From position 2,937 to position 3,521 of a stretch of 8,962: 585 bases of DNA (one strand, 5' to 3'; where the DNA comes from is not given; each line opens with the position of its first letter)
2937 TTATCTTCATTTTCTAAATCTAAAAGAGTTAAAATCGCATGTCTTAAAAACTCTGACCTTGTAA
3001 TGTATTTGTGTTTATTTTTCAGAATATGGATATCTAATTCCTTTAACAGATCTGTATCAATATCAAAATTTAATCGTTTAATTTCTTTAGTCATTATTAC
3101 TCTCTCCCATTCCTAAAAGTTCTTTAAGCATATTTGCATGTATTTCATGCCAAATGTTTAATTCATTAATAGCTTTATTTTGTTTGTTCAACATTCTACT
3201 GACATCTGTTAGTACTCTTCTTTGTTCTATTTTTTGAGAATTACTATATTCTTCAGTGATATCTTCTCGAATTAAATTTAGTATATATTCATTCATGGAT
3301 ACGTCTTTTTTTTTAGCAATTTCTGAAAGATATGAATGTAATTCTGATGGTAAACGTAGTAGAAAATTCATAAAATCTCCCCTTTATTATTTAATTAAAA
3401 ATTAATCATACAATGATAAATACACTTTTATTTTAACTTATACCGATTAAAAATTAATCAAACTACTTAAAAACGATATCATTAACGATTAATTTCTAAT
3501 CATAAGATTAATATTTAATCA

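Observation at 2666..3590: Two translationally coupled RHH proteins behind an array of five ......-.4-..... palindromes: candidate minimal partition, regulatory or mobilisation-accessory module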

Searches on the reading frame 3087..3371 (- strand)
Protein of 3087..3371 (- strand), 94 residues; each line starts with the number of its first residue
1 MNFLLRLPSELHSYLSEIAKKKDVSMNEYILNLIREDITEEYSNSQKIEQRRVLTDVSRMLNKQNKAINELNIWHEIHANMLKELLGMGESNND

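Call 5: search_protein_families(library=pfam, proteins=[window:3087-3371:-], max_evalue=1)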
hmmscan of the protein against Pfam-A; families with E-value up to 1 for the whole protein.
window:3087-3371:- (94 aa): 6 families
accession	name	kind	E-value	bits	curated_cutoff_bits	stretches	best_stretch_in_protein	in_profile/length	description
PF05534.18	HicB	-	2.9e-07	30.7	21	1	2-33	19-50/51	HicB family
PF03869.20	Arc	-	0.0055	17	20.4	1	3-37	7-41/50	Arc-like DNA binding domain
PF08812.16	YtxC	-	0.021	14.8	33.1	1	23-81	9-72/218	YtxC-like family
PF19807.5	DUF6290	-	0.032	14.8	27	1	4-42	5-43/72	Family of unknown function (DUF6290)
PF12441.14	CopG_antitoxin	-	0.061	14.5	28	1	5-36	47-78/79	CopG antitoxin of type II toxin-antitoxin system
PF03686.19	UPF0146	-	0.078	13.3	26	1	5-44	77-114/129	Uncharacterised protein family (UPF0146)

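Call 9: search_protein_families(library=ncbifam, proteins=[window:3087-3371:-], max_evalue=1)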
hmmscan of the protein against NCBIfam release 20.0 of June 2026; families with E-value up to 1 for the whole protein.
window:3087-3371:- (94 aa): 4 families
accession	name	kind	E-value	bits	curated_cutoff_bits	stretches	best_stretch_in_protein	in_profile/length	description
NF041551.1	YlcI_YnfO_N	subfamily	0.00011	22.1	30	1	5-40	7-41/42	YlcI/YnfO family protein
NF041793.1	ORF56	equivalog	0.0024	17.9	50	1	8-26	8-26/39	ORF56 family plasmid copy control protein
NF048017.1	antitoxin_RelB_like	equivalog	0.014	15.6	50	1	6-40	1-35/70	type II toxin-antitoxin system RelB family antitoxin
NF009367.0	PRK12724.1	equivalog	0.016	14.1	718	1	17-74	148-207/433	flagellar biosynthesis regulator FlhF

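Call 11: search_solved_structures(query=window:3087-3371:-, max_evalue=10, show_alignments=2)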
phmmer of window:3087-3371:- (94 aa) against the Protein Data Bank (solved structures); distinct sequences matched with E-value up to 10: 5.
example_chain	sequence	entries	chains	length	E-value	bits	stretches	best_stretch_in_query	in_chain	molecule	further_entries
9wa8_A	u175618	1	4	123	0.2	15.5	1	2-61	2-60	Anti-CRISPR protein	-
1b28_A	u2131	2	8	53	0.26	15.2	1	3-41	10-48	PROTEIN (REGULATORY PROTEIN ARC) | ARC REPRESSOR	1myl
7ykr_A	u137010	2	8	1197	0.53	14.2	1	31-68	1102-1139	Transient receptor potential cation channel subfamily A member 1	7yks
4ddq_A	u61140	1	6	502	0.67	13.9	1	7-44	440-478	DNA gyrase subunit A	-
3qoq_A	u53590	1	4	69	1.1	13.2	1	2-41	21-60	Alginate and motility regulator Z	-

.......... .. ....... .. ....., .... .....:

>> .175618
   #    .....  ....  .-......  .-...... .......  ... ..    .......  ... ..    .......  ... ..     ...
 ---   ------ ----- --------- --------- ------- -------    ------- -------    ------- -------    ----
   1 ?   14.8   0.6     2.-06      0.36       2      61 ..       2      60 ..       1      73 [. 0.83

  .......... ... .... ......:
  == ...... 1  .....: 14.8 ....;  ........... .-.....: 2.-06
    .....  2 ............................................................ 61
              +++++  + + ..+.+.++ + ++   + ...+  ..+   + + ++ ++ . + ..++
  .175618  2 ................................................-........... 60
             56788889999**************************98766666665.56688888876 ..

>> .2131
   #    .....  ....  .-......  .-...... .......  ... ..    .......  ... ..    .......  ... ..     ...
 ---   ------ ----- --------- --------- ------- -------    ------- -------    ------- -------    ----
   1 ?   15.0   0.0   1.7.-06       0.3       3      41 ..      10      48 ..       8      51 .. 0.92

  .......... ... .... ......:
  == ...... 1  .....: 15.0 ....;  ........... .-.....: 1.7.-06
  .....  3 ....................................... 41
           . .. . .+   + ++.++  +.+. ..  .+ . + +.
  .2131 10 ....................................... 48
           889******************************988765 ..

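Call 13: find_homologous_proteins(query=window:3087-3371:-, max_evalue=0.01)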
Query window:3087-3371:- (94 aa): 5 proteins with E <= 0.01 among 6 candidates.
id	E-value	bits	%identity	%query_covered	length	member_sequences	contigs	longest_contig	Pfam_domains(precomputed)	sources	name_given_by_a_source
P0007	3.6e-52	192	100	100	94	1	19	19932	PF05534.19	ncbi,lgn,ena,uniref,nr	ncbi:toxin-antitoxin system HicB family antitoxin [Nosocomiicoccus massiliensis]|uniref:Toxin-antito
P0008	5.5e-52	191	99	100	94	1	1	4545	PF05534.19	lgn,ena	-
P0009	2.7e-35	138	100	73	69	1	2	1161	-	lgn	-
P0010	5.1e-29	118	62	100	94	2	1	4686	-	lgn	-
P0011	2.8e-18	84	100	45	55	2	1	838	-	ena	-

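Call 16: find_encoding_contigs(protein=P0007, flank=8000, max_places=8)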
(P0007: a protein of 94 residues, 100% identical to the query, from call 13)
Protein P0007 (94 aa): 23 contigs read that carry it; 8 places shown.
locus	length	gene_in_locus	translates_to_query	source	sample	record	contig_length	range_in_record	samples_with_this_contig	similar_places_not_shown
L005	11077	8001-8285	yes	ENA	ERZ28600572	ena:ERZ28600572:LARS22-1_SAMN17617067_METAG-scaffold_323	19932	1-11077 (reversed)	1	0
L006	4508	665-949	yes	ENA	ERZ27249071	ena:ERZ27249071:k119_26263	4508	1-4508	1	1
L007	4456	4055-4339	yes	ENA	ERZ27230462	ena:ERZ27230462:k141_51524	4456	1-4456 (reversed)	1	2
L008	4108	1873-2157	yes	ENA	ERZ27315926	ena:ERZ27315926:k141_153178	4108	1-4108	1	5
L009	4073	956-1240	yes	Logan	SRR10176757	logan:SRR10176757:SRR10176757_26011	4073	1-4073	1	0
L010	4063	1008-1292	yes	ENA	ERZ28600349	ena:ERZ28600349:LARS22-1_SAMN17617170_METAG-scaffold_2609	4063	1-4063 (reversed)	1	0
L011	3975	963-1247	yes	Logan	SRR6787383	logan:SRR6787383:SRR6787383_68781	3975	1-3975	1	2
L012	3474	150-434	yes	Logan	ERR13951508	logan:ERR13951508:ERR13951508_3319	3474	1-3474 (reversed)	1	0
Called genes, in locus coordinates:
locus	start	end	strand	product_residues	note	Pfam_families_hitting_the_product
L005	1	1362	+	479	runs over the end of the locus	PF04326:SLFN_AlbA_2, PF13749:HATPase_c_4, PF01047:MarR (weak), PF13412:HTH_24 (faint)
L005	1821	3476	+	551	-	PF04326:SLFN_AlbA_2, PF13749:HATPase_c_4, PF12802:MarR_2 (faint), PF13412:HTH_24 (faint)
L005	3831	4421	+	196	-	PF00583:Acetyltransf_1, PF13673:Acetyltransf_10, PF13508:Acetyltransf_7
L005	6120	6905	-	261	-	PF01051:Rep3_N, PF21205:Rep3_C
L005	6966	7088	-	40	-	-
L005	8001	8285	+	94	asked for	PF05534:HicB (weak)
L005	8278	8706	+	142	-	-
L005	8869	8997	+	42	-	-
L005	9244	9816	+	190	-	-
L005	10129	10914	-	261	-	PF01051:Rep3_N, PF21205:Rep3_C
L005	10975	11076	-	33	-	?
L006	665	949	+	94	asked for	PF05534:HicB (weak)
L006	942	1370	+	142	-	-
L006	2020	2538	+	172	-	-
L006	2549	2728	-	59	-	-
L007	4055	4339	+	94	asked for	PF05534:HicB (weak)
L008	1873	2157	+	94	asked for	PF05534:HicB (weak)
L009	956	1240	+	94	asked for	PF05534:HicB (weak)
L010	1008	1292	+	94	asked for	PF05534:HicB (weak)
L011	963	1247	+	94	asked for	PF05534:HicB (weak)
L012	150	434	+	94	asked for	PF05534:HicB (weak)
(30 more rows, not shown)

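Call 38: find_encoding_contigs(protein=P0010, flank=5000, max_places=2)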
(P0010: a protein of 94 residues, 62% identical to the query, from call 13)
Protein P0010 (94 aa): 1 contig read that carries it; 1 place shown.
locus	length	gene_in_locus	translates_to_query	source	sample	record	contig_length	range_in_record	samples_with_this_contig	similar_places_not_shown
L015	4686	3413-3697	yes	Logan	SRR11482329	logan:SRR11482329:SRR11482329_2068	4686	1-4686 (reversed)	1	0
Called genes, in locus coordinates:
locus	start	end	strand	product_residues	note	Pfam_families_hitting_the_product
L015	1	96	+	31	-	?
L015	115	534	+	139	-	PF00436:SSB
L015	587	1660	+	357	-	PF13702:Lysozyme_like, PF05257:CHAP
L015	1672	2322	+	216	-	-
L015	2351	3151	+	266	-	-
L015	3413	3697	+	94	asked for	-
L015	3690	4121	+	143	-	-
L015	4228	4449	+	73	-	-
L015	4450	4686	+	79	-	?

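Call 80: search_protein_families(library=padloc, proteins=[window:3087-3371:-], max_evalue=0.1)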
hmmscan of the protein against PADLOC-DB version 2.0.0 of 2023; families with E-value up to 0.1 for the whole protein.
window:3087-3371:- (94 aa): 1 family
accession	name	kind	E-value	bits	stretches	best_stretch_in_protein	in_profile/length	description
PDLC01220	gRAMP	-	0.00047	15.8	1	20-73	243-296/1494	CAS-III-E; effector_UNK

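Call 89: predict_structure(alignment_id=A6)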
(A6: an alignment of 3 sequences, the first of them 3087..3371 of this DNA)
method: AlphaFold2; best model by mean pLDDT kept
length: 94 residues; sequences in the alignment: 3
mean_pLDDT: 81.2   pTM: 0.39
mean pLDDT of the five models: 81.2, 77.7, 70.9, 63.8, 62.4
residues with pLDDT >= 90: 32; 70-90: 41; 50-70: 16; < 50: 5
segments of 3 or more residues with pLDDT < 50: 92-94
pLDDT, mean of each block of 10 residues (from residue 1): 64 88 87 75 72 92 95 93 80 45
secondary structure, 60 per line:
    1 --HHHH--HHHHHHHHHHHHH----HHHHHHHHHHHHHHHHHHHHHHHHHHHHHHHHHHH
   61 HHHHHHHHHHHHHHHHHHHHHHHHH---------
elements in order: H3-6 H9-21 H26-85

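Call 91: fold_search(model_id=the predicted structure, library=pdb)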
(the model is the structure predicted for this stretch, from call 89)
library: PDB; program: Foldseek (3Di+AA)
matches with E <= 10: 53; with E <= 0.001: 0
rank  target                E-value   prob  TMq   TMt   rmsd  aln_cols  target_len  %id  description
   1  1myl_A                2.8e-01  0.99  0.38  0.77   0.5        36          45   30  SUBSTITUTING HYDROPHOBIC RESIDUES FOR A BURIED SALT BRIDGE ENHANCES PROTEIN STABILITY BUT DOES NOT REDUCE CONFORMATION (released 1995-01-26)
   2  1qtg_A                3.5e-01  0.98  0.42  0.72   2.1        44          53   25  AVERAGED NMR MODEL OF SWITCH ARC, A DOUBLE MUTANT OF ARC REPRESSOR (released 1999-07-12)
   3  1bdv_B                1.0e+00  0.95  0.38  0.66   0.6        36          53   25  ARC FV10 COCRYSTAL (released 1999-01-06)
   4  1myk_A                1.0e+00  0.90  0.39  0.76   1.9        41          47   27  CRYSTAL STRUCTURE, FOLDING, AND OPERATOR BINDING OF THE HYPERSTABLE ARC REPRESSOR MUTANT PL8 (released 1995-01-26)
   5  1baz_C                1.1e+00  0.95  0.38  0.76   0.5        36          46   25  ARC REPRESSOR MUTANT PHE10VAL (released 1998-06-17)
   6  3ft7_A                1.1e+00  0.87  0.35  0.68   1.2        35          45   31  Crystal structure of an extremely stable dimeric protein from sulfolobus islandicus (released 2009-10-20)
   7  1b28_MODEL_1_A        1.2e+00  0.54  0.31  0.51   2.8        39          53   26  ARC REPRESSOR MYL MUTANT FROM SALMONELLA BACTERIOPHAGE P22 (released 1999-11-03)
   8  1bdv_D                1.5e+00  0.90  0.38  0.70   0.5        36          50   25  ARC FV10 COCRYSTAL (released 1999-01-06)
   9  1baz_A                1.5e+00  0.89  0.38  0.71   0.6        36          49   25  ARC REPRESSOR MUTANT PHE10VAL (released 1998-06-17)
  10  1par_A                1.5e+00  0.87  0.39  0.69   1.1        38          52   24  DNA RECOGNITION BY BETA-SHEETS IN THE ARC REPRESSOR-OPERATOR CRYSTAL STRUCTURE (released 1994-07-31)
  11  6iya_C                1.9e+00  0.69  0.37  0.71   1.4        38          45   18  Structure of the DNA binding domain of antitoxin CopASO (released 2019-01-16)
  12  6iya_A                1.9e+00  0.66  0.37  0.67   1.5        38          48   18  Structure of the DNA binding domain of antitoxin CopASO (released 2019-01-16)
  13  5x3t_A                2.2e+00  0.66  0.32  0.42   1.1        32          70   31  VapBC from Mycobacterium tuberculosis (released 2017-06-07)
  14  1myk_B                2.4e+00  0.72  0.40  0.80   1.9        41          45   27  CRYSTAL STRUCTURE, FOLDING, AND OPERATOR BINDING OF THE HYPERSTABLE ARC REPRESSOR MUTANT PL8 (released 1995-01-26)
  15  7nyw_I                2.4e+00  0.54  0.35  0.25   2.3        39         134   26  Cryo-EM structure of the MukBEF-MatP-DNA head module (released 2021-07-07)
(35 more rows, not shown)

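Call 93: list_cluster_members(proteins=[window:3087-3371:-, window:2666-3094:-])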
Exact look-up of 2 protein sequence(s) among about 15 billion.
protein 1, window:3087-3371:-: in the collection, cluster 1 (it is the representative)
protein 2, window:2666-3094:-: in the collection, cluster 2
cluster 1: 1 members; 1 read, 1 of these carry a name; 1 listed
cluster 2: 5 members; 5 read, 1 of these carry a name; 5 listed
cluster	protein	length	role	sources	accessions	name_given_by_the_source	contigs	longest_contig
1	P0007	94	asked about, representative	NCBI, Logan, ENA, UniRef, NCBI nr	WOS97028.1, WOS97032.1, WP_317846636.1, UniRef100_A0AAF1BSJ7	toxin-antitoxin system HicB family antitoxin [Nosocomiicoccus massiliensis] | Toxin-antitoxin system HicB family antitoxin n=1 Tax=Nosocomiicoccus massiliensis ...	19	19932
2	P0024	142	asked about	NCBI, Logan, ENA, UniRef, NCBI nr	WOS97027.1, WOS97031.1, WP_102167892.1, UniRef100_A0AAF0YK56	ribbon-helix-helix domain-containing protein [Nosocomiicoccus massiliensis] | Ribbon-helix-helix domain-containing protein n=1 Tax=Nosocomiicoccus massiliensis ...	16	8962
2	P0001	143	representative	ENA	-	-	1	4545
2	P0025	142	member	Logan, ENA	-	-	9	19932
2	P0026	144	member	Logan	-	-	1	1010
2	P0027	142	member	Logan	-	-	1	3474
